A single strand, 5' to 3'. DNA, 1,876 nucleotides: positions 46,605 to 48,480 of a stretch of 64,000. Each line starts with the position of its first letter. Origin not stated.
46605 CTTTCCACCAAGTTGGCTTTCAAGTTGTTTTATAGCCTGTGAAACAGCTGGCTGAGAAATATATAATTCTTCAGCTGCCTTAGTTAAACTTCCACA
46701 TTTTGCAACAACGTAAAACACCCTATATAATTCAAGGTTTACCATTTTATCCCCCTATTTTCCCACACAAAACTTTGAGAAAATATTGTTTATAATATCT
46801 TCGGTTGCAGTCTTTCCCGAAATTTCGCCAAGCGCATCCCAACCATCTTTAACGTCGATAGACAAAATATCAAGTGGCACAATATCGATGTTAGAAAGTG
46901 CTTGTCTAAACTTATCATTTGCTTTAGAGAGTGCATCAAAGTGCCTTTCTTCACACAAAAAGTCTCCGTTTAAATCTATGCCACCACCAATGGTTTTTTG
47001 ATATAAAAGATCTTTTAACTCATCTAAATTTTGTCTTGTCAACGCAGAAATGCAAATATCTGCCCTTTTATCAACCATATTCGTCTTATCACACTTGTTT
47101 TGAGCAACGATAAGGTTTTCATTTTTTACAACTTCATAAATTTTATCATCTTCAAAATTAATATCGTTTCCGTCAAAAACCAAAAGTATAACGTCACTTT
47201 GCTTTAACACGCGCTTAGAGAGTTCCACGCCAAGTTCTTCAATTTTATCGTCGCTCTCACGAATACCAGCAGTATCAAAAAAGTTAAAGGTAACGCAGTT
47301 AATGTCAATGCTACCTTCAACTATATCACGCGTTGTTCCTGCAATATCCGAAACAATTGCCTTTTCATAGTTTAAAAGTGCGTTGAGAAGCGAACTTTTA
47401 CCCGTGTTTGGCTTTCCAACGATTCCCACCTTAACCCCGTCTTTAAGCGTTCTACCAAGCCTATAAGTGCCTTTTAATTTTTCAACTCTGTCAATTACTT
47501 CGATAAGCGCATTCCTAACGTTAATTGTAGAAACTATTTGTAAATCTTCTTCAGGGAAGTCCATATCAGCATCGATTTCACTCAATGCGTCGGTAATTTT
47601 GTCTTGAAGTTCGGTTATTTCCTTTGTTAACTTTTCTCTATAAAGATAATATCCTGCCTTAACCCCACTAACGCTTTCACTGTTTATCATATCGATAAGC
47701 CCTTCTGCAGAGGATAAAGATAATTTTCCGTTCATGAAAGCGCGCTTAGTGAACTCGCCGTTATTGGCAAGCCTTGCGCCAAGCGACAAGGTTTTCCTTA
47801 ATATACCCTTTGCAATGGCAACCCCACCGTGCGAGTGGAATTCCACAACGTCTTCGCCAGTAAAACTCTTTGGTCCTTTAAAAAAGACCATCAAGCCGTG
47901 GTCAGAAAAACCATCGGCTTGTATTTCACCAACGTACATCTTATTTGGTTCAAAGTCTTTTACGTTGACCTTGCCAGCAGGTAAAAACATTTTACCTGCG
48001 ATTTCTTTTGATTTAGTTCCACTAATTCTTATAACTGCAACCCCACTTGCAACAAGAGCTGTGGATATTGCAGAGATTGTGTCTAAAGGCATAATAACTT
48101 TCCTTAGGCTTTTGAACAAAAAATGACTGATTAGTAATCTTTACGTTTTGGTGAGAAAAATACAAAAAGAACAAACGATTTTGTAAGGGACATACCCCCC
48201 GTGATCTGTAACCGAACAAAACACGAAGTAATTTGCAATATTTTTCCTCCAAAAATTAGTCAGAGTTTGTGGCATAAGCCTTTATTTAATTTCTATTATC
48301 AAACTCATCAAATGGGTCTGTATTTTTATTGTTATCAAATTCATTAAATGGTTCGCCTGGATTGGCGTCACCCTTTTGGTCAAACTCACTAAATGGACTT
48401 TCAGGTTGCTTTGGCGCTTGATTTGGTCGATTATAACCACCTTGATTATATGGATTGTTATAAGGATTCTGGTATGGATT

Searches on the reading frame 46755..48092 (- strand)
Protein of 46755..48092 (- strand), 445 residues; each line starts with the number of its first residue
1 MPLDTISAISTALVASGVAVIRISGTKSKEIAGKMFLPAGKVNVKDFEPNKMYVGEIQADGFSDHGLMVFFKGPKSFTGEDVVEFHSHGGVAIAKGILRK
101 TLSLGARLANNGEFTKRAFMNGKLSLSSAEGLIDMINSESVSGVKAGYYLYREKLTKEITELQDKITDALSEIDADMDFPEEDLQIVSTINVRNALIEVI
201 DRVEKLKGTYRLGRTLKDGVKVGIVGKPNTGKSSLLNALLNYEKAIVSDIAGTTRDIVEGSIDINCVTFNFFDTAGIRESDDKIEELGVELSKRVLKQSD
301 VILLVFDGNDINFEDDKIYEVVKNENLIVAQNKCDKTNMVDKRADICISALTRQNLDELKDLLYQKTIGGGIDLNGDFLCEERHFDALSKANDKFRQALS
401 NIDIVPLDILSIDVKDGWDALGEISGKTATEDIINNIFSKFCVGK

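Call 66: search_protein_families(library=pfam, proteins=[window:46755-48092:-])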
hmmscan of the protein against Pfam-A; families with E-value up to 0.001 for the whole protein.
window:46755-48092:- (445 aa): 7 families
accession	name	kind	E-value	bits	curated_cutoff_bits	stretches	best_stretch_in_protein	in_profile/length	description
PF12631.12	MnmE_helical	-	1.2e-41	143.7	40.1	1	126-442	1-211/211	MnmE helical domain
PF10396.14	TrmE_N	-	6.9e-36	123.5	29.8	1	5-123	1-117/117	GTP-binding protein TrmE N-terminus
PF01926.29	MMR_HSR1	-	6.2e-26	91.2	21.9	1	221-333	1-113/113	50S ribosome-binding GTPase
PF02421.24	FeoB_N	-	2.4e-08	34.1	27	1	221-338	2-119/156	Ferrous iron transport protein B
PF00350.29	Dynamin_N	-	9.1e-07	29.5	27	0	222-257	1-35/168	Dynamin family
PF08477.19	Roc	-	3e-05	24.7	27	1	221-335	1-119/119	Ras of Complex, Roc, domain of DAPkinase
PF04548.22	AIG1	-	0.00022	21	27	1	224-323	5-108/212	AIG1 family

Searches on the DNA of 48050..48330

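Call 5: search_rna_families(source=window, start=48050, end=48330, threshold=evalue, max_evalue=10)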
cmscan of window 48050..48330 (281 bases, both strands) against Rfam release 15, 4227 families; matches with E-value up to 10: 3.
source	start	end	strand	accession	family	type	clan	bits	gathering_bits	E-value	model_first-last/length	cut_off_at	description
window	48259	48307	-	RF01569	DdR2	Gene; snRNA; snoRNA; CD-box;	-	18.4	80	2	34-83/83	no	Dictyostelium snoRNA DdR2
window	48256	48326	-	RF02443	SpR08_sRNA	Gene; sRNA;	-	16.4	80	2.8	1-73/73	no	Streptococcus sRNA SpR08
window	48067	48195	+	RF01431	snoR135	Gene; snRNA; snoRNA; HACA-box;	-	10.9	45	9.7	1-143/143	no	small nucleolar RNA snoR135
